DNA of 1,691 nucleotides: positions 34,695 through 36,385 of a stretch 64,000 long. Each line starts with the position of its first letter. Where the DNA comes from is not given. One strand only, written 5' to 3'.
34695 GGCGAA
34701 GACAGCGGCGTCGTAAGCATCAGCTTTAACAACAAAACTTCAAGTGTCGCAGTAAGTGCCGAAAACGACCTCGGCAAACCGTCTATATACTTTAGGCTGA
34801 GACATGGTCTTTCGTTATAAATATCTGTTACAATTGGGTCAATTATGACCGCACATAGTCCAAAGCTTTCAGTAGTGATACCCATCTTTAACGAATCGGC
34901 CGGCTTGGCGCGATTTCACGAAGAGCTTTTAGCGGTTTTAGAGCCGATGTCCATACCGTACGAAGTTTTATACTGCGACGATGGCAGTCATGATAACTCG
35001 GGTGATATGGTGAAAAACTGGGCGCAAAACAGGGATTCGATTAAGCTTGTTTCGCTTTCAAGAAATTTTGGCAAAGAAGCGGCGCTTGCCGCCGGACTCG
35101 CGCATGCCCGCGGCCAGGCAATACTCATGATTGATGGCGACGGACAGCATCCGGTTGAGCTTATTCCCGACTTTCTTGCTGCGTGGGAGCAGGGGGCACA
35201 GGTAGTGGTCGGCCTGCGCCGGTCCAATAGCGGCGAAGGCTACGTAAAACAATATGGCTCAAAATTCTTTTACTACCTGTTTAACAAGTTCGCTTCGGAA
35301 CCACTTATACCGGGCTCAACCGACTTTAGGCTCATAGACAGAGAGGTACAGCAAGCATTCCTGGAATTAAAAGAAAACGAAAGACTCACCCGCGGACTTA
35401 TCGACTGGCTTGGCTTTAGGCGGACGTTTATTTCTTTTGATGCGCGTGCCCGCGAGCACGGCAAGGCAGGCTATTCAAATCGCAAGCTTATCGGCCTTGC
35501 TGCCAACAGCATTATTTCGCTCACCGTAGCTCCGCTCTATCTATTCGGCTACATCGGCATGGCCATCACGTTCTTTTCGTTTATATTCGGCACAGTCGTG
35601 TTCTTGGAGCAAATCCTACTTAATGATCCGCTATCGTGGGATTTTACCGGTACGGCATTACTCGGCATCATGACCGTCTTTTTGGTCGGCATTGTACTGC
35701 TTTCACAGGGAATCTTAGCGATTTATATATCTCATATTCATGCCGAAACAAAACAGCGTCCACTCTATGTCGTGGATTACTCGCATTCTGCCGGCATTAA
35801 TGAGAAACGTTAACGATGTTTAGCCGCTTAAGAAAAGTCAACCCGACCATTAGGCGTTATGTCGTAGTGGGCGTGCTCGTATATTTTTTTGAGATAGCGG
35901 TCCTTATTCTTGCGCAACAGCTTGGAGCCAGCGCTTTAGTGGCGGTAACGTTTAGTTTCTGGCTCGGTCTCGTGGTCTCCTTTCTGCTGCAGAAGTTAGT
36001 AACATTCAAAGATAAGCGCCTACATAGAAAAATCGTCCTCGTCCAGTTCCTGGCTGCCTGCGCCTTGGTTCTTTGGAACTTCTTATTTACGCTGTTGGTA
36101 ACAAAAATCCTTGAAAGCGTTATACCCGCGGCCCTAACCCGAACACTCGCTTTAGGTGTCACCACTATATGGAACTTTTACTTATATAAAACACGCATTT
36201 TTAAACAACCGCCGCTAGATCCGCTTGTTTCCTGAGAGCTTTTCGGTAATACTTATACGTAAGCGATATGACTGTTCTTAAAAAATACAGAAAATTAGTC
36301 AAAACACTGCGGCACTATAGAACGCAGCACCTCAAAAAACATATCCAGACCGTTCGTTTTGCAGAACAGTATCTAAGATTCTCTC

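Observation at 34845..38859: GtrB-GtrA-GT-C three-component glycosylation system with an LmbE deacetylase fused to the GT-C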

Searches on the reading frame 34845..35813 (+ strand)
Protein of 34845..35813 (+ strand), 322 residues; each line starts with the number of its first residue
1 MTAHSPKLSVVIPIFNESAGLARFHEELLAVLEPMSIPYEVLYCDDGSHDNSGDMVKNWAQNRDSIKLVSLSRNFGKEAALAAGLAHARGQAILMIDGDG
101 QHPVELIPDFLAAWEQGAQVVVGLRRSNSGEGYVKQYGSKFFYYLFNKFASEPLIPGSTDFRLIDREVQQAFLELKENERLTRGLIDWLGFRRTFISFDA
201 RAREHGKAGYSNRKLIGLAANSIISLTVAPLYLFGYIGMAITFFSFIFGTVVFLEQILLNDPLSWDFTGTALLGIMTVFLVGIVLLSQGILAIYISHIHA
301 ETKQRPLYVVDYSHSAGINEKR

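Call 3: search_protein_families(library=pfam, proteins=[window:34845-35813:+], max_evalue=0.01)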
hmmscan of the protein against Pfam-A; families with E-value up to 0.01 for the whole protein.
window:34845-35813:+ (322 aa): 3 families
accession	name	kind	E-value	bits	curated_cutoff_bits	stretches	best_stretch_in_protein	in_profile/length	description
PF00535.33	Glycos_transf_2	-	1.7e-29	103.4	23.3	1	9-167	1-162/168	Glycosyl transferase family 2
PF13641.12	Glyco_tranf_2_3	-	8.9e-05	23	27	1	6-144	1-142/230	Glycosyltransferase like family 2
PF10111.15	Glyco_tranf_2_2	-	0.0009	19.2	27.3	1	9-100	1-92/276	Glycosyltransferase like family 2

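Call 4: search_protein_families(library=ncbifam, proteins=[window:34845-35813:+], max_evalue=0.01)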
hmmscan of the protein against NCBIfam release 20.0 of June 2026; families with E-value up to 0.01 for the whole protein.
window:34845-35813:+ (322 aa): 22 families
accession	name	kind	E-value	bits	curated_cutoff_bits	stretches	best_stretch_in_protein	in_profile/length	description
NF047588.1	GlcsyltransPgfSStrep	equivalog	1.2e-67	228.4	500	1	7-313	2-305/308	glycosyltransferase PgfS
NF007986.1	PRK10714.1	equivalog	1.6e-41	142.3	529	1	7-311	7-309/316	undecaprenyl-phosphate 4-deoxy-4-formamido-L-arabinose transferase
TIGR03937.1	PgaC_IcaA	equivalog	3.2e-16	59.3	422.3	1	3-100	42-136/407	poly-beta-1,6-N-acetyl-D-glucosamine synthase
NF007482.0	PRK10073.1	equivalog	1.9e-12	46.8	423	1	1-101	1-97/334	glycosyltransferase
NF041875.1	EPS_EpsD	equivalog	4.4e-12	46.1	370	1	8-123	1-114/325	exopolysaccharide biosynthesis glycosyltransferase EpsD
TIGR04283.1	glyco_like_mftF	equivalog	1.4e-09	37.9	182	1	8-116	1-99/221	TIGR04283 family arsenosugar biosynthesis glycosyltransferase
TIGR04182.1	glyco_TIGR04182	equivalog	5.2e-09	35.9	325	1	9-146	3-133/293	S-layer glycoprotein N-glycosyltransferase AglJ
TIGR03965.1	mycofact_glyco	equivalog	6.2e-08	31.9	280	1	5-102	73-167/467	mycofactocin biosynthesis glycosyltransferase MftF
NF047683.1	TeichurnBiosyTuaG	equivalog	6.5e-08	32.5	400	1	1-102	1-99/252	teichuronic acid biosynthesis protein TuaG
NF058614.1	PPMAGASynPpgS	equivalog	1.3e-07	31.2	370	1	10-128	4-116/226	polyprenyl-phospho-N-acetylgalactosaminyl synthase PpgS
NF053739.1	GlytfEpsEBac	equivalog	3.6e-07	29.4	450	1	6-100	1-93/265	glycosyltransferase EpsE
NF050819.1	PolSacchBiosHfsG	equivalog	4.5e-07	29.3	500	1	3-116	9-115/302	polysaccharide biosynthesis protein HfsG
TIGR03111.1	glyc2_xrt_Gpos1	hypoth_equivalog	6.6e-07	28.5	363.95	1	3-120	46-162/439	TIGR03111 family XrtG-associated glycosyltransferase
NF041391.1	DPhHxTase_Halo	equivalog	2.9e-06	26.4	375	1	45-180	30-160/213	dolichyl-phosphate hexose transferase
NF038302.1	EPS_HpsE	equivalog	3.1e-06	26.4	300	1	7-97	2-86/307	hormogonium polysaccharide biosynthesis glycosyltransferase HpsE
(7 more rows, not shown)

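Call 61: list_cluster_members(proteins=[P0001, window:34845-35810:+, window:35816-36232:+])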
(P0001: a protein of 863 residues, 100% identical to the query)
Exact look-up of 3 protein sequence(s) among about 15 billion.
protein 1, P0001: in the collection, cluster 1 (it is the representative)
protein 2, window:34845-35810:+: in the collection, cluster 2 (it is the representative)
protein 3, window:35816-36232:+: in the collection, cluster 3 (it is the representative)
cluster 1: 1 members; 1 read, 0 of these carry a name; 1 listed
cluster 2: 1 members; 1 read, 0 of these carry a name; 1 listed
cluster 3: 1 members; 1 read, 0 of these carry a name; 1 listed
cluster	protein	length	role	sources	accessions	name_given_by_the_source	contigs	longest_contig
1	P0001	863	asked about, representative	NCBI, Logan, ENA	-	-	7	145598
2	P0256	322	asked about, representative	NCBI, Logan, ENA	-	-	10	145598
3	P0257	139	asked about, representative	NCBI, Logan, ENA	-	-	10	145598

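Call 69: search_solved_structures(query=window:34845-35810:+, max_evalue=0.001, show_alignments=1)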
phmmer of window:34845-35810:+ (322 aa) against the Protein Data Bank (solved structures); distinct sequences matched with E-value up to 0.001: 14.
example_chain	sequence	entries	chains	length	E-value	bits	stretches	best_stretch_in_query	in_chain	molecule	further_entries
5ekp_C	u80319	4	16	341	4.8e-66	226.3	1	7-311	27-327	Uncharacterized glycosyltransferase sll0501 | Glycosyltransferase sll0501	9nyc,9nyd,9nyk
9nye_A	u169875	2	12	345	5e-66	226.3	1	7-311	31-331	Glycosyltransferase sll0501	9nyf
5eke_A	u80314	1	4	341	6.5e-66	225.9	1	7-311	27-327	Uncharacterized glycosyltransferase sll0501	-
9hwj_A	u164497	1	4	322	2.5e-35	125.4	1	6-311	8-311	Undecaprenyl-phosphate 4-deoxy-4-formamido-L-arabinose transferase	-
9bhc_C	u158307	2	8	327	1.3e-34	123.1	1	6-311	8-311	Undecaprenyl-phosphate 4-deoxy-4-formamido-L-arabinose transferase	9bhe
8vxh_A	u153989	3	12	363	1.8e-34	122.6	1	6-311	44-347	Undecaprenyl-phosphate 4-deoxy-4-formamido-L-arabinose transferase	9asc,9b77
5mlz_A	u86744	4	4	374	3.7e-12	49.3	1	4-131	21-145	Dolichol monophosphate mannose synthase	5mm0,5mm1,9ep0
6yv7_B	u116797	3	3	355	5e-06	29.2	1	4-105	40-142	Glycosyl transferase, family 2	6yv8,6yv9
6yv7_A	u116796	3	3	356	5e-06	29.2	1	4-105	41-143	Glycosyl transferase, family 2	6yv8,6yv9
5hea_A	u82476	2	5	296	1.2e-05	28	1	7-100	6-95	Putative glycosyltransferase (GalT1)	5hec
2z87_A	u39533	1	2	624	3.5e-05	26.4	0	5-100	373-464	Chondroitin synthase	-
2z86_A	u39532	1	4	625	3.5e-05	26.4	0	5-100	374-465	Chondroitin synthase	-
3bcv_A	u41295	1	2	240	0.00024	23.7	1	5-101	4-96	Putative glycosyltransferase protein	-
6p61_A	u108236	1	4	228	0.00045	22.7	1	5-100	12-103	Glycosyltransferase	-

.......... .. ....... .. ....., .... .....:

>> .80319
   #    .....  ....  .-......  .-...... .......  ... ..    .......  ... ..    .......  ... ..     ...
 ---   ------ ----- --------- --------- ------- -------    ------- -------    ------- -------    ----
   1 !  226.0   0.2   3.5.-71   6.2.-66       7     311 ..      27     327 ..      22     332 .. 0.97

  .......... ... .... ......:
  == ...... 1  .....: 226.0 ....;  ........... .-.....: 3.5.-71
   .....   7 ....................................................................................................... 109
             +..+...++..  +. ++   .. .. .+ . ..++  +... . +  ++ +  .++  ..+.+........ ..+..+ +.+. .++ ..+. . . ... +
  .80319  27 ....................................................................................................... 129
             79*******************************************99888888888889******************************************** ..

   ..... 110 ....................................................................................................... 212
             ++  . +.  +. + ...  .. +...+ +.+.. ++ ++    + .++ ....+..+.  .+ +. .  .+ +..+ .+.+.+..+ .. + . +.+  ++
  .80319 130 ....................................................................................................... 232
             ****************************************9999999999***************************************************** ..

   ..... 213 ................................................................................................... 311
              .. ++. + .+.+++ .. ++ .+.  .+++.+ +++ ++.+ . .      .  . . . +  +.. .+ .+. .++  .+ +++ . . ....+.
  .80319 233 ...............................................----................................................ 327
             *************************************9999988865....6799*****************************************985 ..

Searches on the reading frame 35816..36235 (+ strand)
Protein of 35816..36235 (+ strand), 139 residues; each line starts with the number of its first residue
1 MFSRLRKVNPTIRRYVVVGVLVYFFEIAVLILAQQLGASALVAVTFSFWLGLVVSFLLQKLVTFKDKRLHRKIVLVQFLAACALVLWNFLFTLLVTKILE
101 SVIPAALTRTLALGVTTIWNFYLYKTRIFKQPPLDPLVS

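Call 3: search_protein_families(library=pfam, proteins=[window:35816-36235:+], max_evalue=0.01)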
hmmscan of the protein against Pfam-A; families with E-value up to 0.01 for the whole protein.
window:35816-36235:+ (139 aa): 1 family
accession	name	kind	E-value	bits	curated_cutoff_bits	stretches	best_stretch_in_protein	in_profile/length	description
PF04138.20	GtrA_DPMS_TM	-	3e-12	47.2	26.1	1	14-129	1-117/117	GtrA/DPMS, transmembrane domain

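Call 4: search_protein_families(library=ncbifam, proteins=[window:35816-36235:+], max_evalue=0.01)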
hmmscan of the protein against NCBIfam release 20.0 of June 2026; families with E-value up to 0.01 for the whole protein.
window:35816-36235:+ (139 aa): 0 families

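Call 70: search_solved_structures(query=window:35816-36232:+, max_evalue=1)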
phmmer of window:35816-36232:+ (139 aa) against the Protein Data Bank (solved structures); distinct sequences matched with E-value up to 1: 1.
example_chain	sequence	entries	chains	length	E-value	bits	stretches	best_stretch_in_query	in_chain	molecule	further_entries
6c1d_P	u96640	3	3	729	0.99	13.1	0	81-131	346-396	Unconventional myosin-Ib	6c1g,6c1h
